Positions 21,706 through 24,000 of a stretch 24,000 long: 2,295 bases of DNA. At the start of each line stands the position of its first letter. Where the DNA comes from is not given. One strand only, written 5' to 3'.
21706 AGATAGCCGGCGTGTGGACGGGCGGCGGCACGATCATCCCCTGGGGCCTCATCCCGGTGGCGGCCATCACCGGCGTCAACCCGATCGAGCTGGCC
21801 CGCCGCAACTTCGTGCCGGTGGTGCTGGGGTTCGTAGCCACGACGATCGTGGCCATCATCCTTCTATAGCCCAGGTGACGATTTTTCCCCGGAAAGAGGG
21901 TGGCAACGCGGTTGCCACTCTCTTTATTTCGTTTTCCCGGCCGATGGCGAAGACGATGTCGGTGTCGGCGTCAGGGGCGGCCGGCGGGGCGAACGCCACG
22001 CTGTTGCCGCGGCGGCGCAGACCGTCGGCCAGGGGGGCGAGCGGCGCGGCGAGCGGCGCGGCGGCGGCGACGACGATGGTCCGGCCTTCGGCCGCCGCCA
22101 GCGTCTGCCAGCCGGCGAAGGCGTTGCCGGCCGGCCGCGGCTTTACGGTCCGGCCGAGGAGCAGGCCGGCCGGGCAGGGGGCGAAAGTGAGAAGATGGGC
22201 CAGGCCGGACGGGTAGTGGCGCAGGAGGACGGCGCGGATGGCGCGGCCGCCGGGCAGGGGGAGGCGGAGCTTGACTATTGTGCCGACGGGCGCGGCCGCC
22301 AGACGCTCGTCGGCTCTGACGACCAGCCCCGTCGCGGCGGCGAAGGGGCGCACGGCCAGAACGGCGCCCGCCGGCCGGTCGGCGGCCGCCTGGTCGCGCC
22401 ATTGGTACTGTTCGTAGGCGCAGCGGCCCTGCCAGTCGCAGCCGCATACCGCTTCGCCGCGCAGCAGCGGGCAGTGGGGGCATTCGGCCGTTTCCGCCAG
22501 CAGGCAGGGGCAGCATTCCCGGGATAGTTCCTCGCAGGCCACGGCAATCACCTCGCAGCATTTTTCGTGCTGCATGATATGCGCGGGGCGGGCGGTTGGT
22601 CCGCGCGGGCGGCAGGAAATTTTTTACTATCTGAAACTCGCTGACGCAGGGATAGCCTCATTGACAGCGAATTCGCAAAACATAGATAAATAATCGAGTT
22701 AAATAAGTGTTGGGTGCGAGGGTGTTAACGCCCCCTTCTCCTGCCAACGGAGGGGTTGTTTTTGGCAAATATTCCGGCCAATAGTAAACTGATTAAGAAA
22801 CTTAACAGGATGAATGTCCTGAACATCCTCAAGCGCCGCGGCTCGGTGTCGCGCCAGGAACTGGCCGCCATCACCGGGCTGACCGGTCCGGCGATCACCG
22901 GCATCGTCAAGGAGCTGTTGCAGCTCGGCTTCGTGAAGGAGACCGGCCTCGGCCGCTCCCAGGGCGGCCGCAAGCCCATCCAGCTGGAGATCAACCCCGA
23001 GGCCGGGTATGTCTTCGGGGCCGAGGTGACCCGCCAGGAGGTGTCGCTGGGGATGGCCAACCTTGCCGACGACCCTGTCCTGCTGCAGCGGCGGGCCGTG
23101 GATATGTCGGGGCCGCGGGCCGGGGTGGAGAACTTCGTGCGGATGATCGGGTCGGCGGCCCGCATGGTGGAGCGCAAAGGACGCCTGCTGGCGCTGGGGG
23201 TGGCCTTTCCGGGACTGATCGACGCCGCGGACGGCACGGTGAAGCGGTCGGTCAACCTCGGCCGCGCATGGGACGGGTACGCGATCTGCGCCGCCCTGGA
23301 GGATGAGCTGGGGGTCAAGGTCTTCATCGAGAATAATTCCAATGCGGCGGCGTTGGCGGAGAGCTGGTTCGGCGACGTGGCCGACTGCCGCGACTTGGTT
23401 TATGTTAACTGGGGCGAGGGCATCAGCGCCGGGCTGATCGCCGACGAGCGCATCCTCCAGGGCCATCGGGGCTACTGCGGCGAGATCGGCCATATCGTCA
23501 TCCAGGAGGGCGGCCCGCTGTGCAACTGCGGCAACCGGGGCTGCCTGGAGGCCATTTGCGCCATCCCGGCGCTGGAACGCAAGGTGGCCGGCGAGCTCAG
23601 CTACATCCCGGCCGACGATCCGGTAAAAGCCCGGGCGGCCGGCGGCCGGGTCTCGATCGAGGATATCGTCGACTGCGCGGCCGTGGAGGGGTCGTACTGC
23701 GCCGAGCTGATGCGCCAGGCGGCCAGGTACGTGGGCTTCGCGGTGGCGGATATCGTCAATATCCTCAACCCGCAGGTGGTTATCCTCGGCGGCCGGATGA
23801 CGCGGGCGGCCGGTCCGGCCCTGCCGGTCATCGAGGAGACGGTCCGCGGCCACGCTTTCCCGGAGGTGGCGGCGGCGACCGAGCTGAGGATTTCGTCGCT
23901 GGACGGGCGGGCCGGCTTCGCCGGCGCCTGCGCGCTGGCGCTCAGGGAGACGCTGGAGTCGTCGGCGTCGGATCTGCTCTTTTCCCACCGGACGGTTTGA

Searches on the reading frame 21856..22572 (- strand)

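Call 26: search_protein_families(library=pfam, proteins=[window:21856-22572:-], max_evalue=0.00001)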
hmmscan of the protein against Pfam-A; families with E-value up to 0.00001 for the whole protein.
window:21856-22572:- (238 aa): 0 families

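Call 43: search_protein_families(library=ncbifam, proteins=[window:21856-22572:-], max_evalue=0.000001)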
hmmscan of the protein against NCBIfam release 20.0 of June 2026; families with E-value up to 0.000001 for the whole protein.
window:21856-22572:- (238 aa): 1 family
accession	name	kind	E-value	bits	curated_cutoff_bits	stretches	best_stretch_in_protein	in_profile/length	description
NF004470.0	PRK05802.1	equivalog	5.8e-12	45.3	313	1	11-65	6-61/330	sulfide/dihydroorotate dehydrogenase-like FAD/NAD-binding protein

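Call 49: search_protein_families(library=pfam, proteins=[window:21856-22572:-], max_evalue=0.1)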
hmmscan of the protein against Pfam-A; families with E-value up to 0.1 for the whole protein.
window:21856-22572:- (238 aa): 0 families

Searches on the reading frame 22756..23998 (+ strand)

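Call 26: search_protein_families(library=pfam, proteins=[window:22756-23998:+], max_evalue=0.00001)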
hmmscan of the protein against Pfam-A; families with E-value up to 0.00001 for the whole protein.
window:22756-23998:+ (414 aa): 3 families
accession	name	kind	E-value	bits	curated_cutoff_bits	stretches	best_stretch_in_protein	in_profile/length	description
PF00480.26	ROK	-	4.5e-50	171.3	22.9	1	119-397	30-293/294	ROK family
PF12802.13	MarR_2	-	3e-06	27.7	27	1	18-61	7-51/61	MarR family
PF13412.12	HTH_24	-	3.8e-06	26.8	21.9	1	18-61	5-48/48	Winged helix-turn-helix DNA-binding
